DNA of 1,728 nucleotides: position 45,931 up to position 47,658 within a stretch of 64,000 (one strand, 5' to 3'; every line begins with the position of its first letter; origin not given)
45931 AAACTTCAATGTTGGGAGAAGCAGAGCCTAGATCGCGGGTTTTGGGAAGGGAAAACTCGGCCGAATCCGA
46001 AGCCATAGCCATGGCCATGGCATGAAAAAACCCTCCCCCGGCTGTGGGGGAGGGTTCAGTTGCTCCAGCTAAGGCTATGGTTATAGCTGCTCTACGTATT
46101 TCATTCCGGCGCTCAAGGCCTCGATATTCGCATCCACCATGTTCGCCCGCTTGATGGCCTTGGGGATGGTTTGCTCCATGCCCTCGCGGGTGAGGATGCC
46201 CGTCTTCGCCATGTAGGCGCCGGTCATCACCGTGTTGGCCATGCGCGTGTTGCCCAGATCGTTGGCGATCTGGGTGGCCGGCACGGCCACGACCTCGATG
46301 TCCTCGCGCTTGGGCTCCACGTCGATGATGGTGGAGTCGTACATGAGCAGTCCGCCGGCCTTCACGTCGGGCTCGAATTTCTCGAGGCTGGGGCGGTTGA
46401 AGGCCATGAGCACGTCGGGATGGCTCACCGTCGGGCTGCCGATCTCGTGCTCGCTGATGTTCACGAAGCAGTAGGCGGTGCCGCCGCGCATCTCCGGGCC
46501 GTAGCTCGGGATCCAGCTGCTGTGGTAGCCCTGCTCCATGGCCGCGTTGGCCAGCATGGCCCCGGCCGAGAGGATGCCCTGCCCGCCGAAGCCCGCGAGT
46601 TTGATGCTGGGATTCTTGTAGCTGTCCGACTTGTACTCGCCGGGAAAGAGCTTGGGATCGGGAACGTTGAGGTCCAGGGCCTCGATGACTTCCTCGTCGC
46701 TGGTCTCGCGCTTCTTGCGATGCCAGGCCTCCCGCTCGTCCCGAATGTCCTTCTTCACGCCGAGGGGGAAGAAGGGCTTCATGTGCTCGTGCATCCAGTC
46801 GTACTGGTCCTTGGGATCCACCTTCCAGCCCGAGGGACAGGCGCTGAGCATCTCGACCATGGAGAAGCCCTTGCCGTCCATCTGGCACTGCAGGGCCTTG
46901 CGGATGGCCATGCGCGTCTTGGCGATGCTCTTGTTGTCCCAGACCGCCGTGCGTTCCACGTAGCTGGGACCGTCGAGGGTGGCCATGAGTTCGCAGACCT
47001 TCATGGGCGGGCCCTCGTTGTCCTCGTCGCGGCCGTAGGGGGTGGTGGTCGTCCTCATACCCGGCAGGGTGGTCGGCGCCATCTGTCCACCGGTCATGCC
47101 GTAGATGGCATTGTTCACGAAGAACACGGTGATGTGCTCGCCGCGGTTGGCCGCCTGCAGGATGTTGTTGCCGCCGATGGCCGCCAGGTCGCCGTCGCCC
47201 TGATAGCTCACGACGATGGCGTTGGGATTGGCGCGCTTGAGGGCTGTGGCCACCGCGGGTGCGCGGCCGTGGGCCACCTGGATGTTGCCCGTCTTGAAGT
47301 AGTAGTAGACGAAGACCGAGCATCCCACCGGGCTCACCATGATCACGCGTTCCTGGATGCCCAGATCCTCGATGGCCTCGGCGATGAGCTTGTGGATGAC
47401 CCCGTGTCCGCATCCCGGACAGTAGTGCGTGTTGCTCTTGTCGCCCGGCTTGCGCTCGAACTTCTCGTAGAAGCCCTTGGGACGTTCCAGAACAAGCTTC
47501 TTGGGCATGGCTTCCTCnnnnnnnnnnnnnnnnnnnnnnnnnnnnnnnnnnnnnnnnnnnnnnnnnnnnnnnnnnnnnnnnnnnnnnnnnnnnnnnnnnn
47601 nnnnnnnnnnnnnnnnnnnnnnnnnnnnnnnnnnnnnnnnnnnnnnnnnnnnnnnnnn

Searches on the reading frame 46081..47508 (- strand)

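Call 32: search_protein_families(library=pfam, max_evalue=0.00001, proteins=[window:46081-47508:-])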
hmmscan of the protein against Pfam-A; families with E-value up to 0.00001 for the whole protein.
window:46081-47508:- (475 aa): 2 families
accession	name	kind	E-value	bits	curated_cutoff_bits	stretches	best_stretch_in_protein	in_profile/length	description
PF01558.24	POR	-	2.2e-41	142.3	27.4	1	308-469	1-172/173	Pyruvate ferredoxin/flavodoxin oxidoreductase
PF02775.26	TPP_enzyme_C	-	2.1e-19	70.3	21.9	1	74-219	24-150/151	Thiamine pyrophosphate enzyme, C-terminal TPP binding domain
